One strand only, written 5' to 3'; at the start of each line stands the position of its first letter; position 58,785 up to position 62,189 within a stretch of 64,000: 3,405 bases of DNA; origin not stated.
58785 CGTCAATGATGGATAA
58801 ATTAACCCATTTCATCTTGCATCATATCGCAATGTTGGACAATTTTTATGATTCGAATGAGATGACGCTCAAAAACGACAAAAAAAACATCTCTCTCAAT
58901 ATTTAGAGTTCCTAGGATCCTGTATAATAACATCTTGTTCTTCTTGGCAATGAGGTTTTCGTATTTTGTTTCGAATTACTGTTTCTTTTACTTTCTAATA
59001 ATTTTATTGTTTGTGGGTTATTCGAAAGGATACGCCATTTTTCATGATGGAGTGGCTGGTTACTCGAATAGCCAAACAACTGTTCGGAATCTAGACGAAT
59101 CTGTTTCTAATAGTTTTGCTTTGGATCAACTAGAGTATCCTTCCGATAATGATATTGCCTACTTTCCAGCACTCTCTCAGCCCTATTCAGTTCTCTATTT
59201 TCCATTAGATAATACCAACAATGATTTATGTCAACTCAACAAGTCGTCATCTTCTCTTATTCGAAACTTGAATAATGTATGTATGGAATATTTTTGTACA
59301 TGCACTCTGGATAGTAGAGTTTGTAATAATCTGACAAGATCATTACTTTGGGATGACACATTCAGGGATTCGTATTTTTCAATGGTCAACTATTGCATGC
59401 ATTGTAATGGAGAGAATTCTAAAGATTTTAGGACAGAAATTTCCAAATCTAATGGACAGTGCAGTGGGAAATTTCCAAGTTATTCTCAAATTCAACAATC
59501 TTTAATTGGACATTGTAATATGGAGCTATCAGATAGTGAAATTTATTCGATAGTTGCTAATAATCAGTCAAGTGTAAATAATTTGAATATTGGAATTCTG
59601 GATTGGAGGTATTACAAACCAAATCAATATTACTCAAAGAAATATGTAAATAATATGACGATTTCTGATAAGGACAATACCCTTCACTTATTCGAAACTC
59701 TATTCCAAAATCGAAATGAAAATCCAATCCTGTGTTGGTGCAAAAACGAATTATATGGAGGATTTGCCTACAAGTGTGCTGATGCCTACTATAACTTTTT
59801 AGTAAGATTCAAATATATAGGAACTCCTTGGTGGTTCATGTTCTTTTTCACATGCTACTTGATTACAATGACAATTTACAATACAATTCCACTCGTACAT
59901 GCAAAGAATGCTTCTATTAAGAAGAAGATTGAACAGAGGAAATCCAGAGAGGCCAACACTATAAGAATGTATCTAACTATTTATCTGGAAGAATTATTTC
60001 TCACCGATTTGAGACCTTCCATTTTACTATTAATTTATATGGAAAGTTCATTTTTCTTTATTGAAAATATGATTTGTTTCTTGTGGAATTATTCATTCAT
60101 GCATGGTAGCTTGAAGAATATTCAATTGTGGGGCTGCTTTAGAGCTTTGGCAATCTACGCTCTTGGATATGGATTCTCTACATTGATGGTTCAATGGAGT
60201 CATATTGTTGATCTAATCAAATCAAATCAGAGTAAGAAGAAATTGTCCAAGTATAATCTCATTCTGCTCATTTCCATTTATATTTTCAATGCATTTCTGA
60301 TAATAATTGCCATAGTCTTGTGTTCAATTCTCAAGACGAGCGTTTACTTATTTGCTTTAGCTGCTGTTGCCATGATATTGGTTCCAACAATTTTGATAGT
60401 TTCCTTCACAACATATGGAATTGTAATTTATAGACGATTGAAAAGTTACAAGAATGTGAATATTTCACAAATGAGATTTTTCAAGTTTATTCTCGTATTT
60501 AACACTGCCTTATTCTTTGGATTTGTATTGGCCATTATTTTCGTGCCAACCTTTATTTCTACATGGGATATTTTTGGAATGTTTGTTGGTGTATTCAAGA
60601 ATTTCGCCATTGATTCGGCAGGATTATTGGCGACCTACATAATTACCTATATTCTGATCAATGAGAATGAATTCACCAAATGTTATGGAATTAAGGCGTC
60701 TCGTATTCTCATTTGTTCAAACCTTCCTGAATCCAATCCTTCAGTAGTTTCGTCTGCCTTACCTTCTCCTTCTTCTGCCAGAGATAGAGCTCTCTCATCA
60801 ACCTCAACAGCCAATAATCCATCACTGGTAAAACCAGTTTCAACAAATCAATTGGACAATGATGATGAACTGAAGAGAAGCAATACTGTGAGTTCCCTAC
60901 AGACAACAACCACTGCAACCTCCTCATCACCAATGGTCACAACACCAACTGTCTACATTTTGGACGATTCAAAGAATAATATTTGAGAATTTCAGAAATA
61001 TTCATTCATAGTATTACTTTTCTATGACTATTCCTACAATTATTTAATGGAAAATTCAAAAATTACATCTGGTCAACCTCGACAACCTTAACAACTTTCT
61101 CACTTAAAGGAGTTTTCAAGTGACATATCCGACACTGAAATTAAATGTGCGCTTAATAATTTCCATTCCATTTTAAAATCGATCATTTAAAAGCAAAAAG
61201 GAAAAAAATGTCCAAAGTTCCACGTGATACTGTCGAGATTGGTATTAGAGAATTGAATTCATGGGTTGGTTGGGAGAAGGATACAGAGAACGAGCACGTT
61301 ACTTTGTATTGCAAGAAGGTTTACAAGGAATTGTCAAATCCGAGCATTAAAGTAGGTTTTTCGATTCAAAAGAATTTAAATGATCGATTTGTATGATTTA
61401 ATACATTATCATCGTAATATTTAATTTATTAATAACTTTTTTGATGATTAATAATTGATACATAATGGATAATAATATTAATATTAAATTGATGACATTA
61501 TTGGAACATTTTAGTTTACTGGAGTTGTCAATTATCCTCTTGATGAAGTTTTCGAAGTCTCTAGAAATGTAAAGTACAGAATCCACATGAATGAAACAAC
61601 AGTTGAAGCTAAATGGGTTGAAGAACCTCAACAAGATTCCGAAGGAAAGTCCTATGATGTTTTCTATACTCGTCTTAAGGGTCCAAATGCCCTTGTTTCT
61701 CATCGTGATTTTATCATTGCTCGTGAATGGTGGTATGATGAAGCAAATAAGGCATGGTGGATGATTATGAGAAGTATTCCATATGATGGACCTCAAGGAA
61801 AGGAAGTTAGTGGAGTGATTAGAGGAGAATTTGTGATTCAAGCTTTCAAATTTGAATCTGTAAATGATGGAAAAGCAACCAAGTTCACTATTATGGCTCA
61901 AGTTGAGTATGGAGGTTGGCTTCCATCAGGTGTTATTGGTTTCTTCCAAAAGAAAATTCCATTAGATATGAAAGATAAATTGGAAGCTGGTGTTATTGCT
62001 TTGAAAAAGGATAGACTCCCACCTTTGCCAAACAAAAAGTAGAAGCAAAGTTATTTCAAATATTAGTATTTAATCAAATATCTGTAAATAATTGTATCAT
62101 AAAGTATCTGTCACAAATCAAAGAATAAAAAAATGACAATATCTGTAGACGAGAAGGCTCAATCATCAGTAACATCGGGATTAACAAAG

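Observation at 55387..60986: Head-to-head pair: RING-like/KCTD-BTB/pentapeptide-repeat/RGS fusion protein and a 7TM receptor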

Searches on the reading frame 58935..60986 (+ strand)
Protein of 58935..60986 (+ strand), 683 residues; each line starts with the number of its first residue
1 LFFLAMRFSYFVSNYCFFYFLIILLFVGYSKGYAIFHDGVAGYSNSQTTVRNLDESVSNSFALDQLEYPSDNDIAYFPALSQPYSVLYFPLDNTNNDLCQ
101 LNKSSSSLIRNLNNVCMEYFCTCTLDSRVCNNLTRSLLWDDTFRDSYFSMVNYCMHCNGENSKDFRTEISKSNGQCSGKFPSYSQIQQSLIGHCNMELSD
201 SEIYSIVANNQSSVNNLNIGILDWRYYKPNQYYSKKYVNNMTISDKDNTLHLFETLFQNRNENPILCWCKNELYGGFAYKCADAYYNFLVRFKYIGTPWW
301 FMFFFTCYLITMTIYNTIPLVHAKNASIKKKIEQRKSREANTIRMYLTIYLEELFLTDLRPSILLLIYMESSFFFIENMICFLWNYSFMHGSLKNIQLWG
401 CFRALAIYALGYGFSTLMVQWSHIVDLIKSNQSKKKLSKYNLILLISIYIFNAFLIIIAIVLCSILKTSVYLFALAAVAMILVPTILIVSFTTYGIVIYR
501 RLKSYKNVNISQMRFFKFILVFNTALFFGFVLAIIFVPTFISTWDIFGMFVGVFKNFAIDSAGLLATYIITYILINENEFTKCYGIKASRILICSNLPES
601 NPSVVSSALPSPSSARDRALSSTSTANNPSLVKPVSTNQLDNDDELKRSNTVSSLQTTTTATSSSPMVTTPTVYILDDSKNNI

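Call 3: search_protein_families(library=pfam, proteins=[window:58935-60986:+], max_evalue=0.1)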
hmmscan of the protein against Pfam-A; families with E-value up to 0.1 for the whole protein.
window:58935-60986:+ (683 aa): 0 families

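Call 7: find_homologous_proteins(query=window:58950-60983:+)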
Query seq(678 aa) (678 aa): 4 proteins with E <= 0.001 among 4907 candidates.
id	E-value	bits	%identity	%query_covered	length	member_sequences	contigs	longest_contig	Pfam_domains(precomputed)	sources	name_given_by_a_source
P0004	4.9e-288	975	100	65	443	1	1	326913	-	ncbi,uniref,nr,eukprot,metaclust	ncbi:predicted protein [Naegleria gruberi]|uniref:Predicted protein n=1 Tax=Naegleria gruberi TaxID=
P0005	1.9e-147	511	41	82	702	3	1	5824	-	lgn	-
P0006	2.5e-143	497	43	86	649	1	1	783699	-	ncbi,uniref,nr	ncbi:hypothetical protein C9374_012651 [Naegleria lovaniensis]|uniref:Uncharacterized protein n=1 Ta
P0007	1.4e-113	399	37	91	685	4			-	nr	nr:unnamed protein product [Naegleria fowleri]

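Call 12: find_encoding_contigs(protein=P0006, flank=10000, max_places=3)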
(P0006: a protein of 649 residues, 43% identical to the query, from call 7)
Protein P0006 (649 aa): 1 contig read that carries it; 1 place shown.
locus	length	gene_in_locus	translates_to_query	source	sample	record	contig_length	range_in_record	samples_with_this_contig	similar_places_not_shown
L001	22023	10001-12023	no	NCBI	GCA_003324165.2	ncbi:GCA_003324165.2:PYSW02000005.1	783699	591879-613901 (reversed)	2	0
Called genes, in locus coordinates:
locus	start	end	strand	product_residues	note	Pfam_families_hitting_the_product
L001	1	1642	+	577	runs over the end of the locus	PF13475:DUF4116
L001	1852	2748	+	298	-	-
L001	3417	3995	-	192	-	-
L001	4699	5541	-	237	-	PF00025:Arf (weak), PF00071:Ras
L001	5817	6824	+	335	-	-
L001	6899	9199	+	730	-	PF00106:adh_short, PF13561:adh_short_C2 (weak)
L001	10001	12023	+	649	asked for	-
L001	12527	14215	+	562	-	PF02784:Orn_Arg_deC_N, PF00278:Orn_DAP_Arg_deC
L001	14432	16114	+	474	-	PF00892:EamA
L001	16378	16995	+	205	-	PF00092:VWA (weak), PF13519:VWA_2, PF25106:VWA_4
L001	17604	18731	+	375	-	-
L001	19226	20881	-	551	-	PF12937:F-box-like (weak)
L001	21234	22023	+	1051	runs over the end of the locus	-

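Call 14: list_cluster_members(proteins=[P0001, P0004])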
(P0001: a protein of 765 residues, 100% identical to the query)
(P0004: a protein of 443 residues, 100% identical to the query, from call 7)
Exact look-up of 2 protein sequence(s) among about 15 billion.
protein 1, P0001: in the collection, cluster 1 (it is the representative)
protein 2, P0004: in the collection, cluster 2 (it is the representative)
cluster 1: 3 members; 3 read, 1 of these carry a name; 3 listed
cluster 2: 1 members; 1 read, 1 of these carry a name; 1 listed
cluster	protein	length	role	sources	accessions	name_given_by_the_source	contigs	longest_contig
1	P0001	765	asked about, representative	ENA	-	-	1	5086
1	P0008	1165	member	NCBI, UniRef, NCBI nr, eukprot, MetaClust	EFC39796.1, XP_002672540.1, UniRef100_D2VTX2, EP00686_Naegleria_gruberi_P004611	predicted protein [Naegleria gruberi] | Predicted protein n=1 Tax=Naegleria gruberi TaxID=5762 RepID=D2VTX2_NAEGR | uncharacterized protein NAEGRDRAFT_59210 [Naegleria gruberi]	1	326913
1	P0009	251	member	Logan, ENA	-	-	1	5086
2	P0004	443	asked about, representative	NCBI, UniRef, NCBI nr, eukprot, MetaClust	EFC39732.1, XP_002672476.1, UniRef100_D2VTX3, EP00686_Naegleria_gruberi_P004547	predicted protein [Naegleria gruberi] | Predicted protein n=1 Tax=Naegleria gruberi TaxID=5762 RepID=D2VTX3_NAEGR | uncharacterized protein NAEGRDRAFT_72461 [Naegleria gruberi]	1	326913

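Call 17: search_solved_structures(query=P0009, max_evalue=10, show_alignments=2)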
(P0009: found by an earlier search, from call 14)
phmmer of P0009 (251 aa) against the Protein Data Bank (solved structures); distinct sequences matched with E-value up to 10: 7.
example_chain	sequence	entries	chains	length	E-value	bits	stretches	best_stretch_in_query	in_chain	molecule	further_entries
8zn1_A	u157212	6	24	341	0.41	13.2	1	71-128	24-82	Glyceraldehyde-3-phosphate dehydrogenase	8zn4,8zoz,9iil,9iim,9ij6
5whs_A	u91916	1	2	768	0.57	12.8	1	81-174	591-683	Catalase-peroxidase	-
5whq_A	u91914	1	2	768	0.57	12.8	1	81-174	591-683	Catalase-peroxidase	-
5dm6_Z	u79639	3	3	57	0.95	12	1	121-151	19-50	50S ribosomal protein L32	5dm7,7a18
4v49_BZ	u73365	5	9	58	1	12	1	121-151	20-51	50S ribosomal protein L32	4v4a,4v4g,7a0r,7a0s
1nwx_Z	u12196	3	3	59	1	11.9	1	121-151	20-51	ribosomal protein L32 | 50S ribosomal protein L32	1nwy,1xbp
1j5a_M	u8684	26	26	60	1.1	11.9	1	121-151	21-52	RIBOSOMAL PROTEIN L32 | 50S ribosomal protein L32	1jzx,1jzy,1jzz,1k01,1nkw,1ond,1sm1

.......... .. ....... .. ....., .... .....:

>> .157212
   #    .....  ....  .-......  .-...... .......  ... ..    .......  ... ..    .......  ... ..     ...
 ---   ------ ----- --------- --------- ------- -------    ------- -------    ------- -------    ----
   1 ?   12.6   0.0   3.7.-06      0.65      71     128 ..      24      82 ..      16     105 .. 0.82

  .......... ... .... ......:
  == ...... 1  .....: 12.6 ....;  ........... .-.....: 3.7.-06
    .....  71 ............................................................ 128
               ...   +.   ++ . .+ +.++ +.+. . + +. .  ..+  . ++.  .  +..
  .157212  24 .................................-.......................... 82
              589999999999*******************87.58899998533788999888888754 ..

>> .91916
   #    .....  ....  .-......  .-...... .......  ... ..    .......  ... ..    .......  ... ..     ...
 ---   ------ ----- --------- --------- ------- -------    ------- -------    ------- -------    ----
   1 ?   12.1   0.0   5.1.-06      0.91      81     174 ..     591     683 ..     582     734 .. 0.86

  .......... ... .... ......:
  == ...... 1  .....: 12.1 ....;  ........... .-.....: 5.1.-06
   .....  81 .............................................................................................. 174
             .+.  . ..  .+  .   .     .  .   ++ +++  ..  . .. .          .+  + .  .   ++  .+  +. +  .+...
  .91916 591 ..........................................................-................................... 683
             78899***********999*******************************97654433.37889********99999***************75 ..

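Call 18: search_protein_families(library=pfam, proteins=[window:58950-60983:+], max_evalue=10)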
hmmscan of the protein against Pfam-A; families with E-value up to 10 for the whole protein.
window:58950-60983:+ (678 aa): 2 families
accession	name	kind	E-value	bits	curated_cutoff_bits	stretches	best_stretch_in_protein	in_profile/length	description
PF00122.25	E1-E2_ATPase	-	1.9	8.4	28.1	1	417-497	95-178/181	E1-E2 ATPase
PF08285.16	DPM3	-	2.1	9.1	25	1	292-318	40-66/90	Dolichol-phosphate mannosyltransferase subunit 3 (DPM3)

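Call 26: find_encoding_contigs(protein=P0005, flank=10000, max_places=3)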
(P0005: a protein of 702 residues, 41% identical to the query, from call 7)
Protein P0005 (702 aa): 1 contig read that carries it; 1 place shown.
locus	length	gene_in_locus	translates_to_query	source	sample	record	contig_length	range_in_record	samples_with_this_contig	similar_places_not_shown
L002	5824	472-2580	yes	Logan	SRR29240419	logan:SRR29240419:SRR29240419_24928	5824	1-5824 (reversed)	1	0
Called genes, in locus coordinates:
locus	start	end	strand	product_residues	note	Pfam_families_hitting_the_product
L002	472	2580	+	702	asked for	-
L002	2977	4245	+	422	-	PF03235:GmrSD_N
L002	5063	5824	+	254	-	?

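Call 28: find_encoding_contigs(protein=P0007, flank=10000, max_places=3)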
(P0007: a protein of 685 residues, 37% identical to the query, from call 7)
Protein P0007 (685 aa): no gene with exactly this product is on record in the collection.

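Call 34: predict_structure(alignment_id=A1)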
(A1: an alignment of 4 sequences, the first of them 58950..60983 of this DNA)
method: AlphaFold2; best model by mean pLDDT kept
length: 678 residues; sequences in the alignment: 4
mean_pLDDT: 40.0   pTM: 0.27
mean pLDDT of the five models: 40.0, 38.9, 38.1, 37.2, 36.8
residues with pLDDT >= 90: 0; 70-90: 4; 50-70: 181; < 50: 493
segments of 3 or more residues with pLDDT < 50: 1-16, 19-157, 162-295, 379-399, 411-414, 416-432, 531-678
pLDDT, mean of each block of 10 residues (from residue 1): 33 48 37 27 21 21 23 22 25 36 40 42 38 40 47 47 44 34 32 37 34 27 25 25 26 26 27 27 35 50 56 58 69 62 60 52 54 51 42 47 50 49 43 52 56 57 53 56 58 58 51 54 54 40 37 44 45 40 37 32 27 25 25 24 25 22 25 26
secondary structure, 60 per line:
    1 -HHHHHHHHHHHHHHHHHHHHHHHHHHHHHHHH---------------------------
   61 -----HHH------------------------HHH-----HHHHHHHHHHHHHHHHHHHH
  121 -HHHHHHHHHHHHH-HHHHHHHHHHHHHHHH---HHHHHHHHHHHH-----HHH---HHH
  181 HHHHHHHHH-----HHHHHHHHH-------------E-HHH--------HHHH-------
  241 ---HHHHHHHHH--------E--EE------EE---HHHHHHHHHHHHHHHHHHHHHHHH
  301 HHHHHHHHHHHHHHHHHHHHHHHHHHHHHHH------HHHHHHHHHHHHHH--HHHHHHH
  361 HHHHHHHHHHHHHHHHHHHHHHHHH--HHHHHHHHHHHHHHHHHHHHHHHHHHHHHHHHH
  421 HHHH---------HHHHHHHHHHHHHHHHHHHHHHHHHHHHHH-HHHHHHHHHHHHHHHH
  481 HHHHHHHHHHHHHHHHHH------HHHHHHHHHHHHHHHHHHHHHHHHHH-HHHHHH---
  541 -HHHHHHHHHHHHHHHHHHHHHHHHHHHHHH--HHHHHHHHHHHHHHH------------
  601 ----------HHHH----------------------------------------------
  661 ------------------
elements in order (helices of 4 or more, strands of 3 or more residues): H2-33 H101-120 H122-134 H136-151 H155-166 H178-189 H195-203 H230-233 H244-252 H277-331 H338-351 H354-385 H388-424 H434-463 H465-498 H505-530 H532-537 H542-571 H574-588 H611-614

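Call 35: search_solved_structures(query=A1, max_evalue=10, show_alignments=2)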
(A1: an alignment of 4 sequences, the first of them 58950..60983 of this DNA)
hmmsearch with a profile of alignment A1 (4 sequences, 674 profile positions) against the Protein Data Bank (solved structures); distinct sequences matched with E-value up to 10: 1.
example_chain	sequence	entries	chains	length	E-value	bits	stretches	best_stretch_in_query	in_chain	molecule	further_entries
5a1s_A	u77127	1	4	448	0.7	11.6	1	285-315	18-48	CITRATE-SODIUM SYMPORTER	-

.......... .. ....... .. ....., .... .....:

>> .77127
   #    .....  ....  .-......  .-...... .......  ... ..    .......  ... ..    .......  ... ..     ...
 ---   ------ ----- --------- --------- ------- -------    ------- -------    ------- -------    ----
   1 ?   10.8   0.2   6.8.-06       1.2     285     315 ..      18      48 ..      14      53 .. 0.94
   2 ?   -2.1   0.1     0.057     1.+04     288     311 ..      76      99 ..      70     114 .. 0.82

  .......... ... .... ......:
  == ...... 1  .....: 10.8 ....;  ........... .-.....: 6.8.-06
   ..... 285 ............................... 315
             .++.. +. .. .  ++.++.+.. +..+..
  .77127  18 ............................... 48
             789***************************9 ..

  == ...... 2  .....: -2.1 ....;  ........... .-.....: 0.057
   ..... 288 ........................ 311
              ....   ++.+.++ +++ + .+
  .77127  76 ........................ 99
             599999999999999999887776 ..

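Call 60: search_protein_families(library=pfam, alignment_id=A1, max_evalue=5)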
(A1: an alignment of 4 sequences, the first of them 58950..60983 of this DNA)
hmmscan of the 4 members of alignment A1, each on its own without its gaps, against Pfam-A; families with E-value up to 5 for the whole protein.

A. member 1, window:58950-60983:+ (678 aa): 2 families
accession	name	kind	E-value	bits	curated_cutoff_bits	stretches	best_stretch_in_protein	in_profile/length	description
PF00122.25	E1-E2_ATPase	-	1.9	8.4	28.1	1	417-497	95-178/181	E1-E2 ATPase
PF08285.16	DPM3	-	2.1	9.1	25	1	292-318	40-66/90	Dolichol-phosphate mannosyltransferase subunit 3 (DPM3)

B. families by the number of members that match (of 4 scanned): 4 families
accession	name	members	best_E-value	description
PF17537.7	DUF5455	1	1.7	Family of unknown function (DUF5455)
PF00122.25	E1-E2_ATPase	1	1.9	E1-E2 ATPase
PF08285.16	DPM3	1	2.1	Dolichol-phosphate mannosyltransferase subunit 3 (DPM3)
PF14015.11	DUF4231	1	4.6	Protein of unknown function (DUF4231)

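Call 62: fold_search(model_id=the predicted structure, library=pdb)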
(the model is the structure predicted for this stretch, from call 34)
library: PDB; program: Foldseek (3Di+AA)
matches with E <= 10: 106; with E <= 0.001: 0
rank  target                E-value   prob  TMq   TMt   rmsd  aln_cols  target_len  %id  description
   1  9k6l_R                1.9e-02  1.00  0.22  0.47   9.0       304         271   11  Cryo-EM structure of GPCR16-Gi2 complex (released 2025-04-02)
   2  9izh_R                1.9e-01  0.77  0.22  0.39   8.2       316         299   12  Cryo-EM structure of LPA1-G13 complex with LPA (released 2025-01-01)
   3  8iz4_R                3.7e-01  0.69  0.23  0.43   9.4       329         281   12  Lysophosphatidylserine receptor GPR34-Gi complex (released 2024-04-10)
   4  7vvo_R                4.1e-01  0.54  0.19  0.32  10.2       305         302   12  PTH-bound human PTH1R in complex with Gs (class5) (released 2022-08-03)
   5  7evy_D                4.5e-01  0.33  0.17  0.29   9.6       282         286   15  Cryo-EM structure of siponimod -bound Sphingosine-1-phosphate receptor 1 in complex with Gi protein (released 2021-09-29)
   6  9izg_R                5.5e-01  0.60  0.17  0.32   6.6       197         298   12  Cryo-EM structure of LPA1-Gq complex with LPA (released 2025-01-01)
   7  9kpe_R                6.4e-01  0.66  0.22  0.46   8.7       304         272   13  Cryo-EM structure of GPCR16-GiH5 complex (released 2025-04-02)
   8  7yp7_R                8.3e-01  0.54  0.21  0.44   8.4       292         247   17  apo-ADGRG2 coupled to Gs (released 2022-08-24)
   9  7wu9_R                8.3e-01  0.28  0.18  0.34  12.3       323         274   10  Cryo-EM structure of the human EP3-Gi signaling complex (released 2022-08-17)
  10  7vvn_R                8.7e-01  0.30  0.19  0.32  10.1       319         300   11  PTH-bound human PTH1R in complex with Gs (class4) (released 2022-08-03)
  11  9buc_R                1.0e+00  0.47  0.24  0.37   9.0       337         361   11  Human calcitonin Receptor in complex with Gs and cagrilintide in the bypass conformation (repeat) (released 2025-04-23)
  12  9a3i_P                1.0e+00  0.16  0.16  0.20  20.1       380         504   14  Parathyroid hormone receptor type 1 in complex with a long-acting parathyroid hormone analog and arrestin 2 (6u1n-base (released 2023-03-27)
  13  7wuj_E                1.1e+00  0.47  0.22  0.46   8.4       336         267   11  Tethered peptide activation mechanism of adhesion GPCRs ADGRG2 and ADGRG4 (released 2022-04-27)
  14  7x9b_R                1.1e+00  0.35  0.23  0.41   8.9       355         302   12  Cryo-EM structure of neuropeptide Y Y2 receptor in complex with NPY and Gi (released 2022-05-18)
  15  9p94_R                1.2e+00  0.23  0.19  0.31  12.3       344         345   11  Cryo-EM structure of the PAC1sR-PACAP27-Gs complex (released 2025-11-19)
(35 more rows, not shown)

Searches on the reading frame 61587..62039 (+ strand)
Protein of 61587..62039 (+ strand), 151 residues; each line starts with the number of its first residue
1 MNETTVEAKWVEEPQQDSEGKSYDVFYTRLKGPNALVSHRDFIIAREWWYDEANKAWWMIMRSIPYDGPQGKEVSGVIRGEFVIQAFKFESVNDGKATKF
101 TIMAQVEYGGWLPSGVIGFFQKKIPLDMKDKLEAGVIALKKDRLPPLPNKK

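Call 75: search_protein_families(library=pfam, proteins=[window:61587-62039:+], max_evalue=0.001)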
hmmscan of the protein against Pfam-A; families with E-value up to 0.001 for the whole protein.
window:61587-62039:+ (151 aa): 1 family
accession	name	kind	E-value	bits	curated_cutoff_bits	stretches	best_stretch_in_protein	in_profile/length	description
PF01852.25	START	-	1.6e-10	41.2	22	1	7-117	79-182/207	START domain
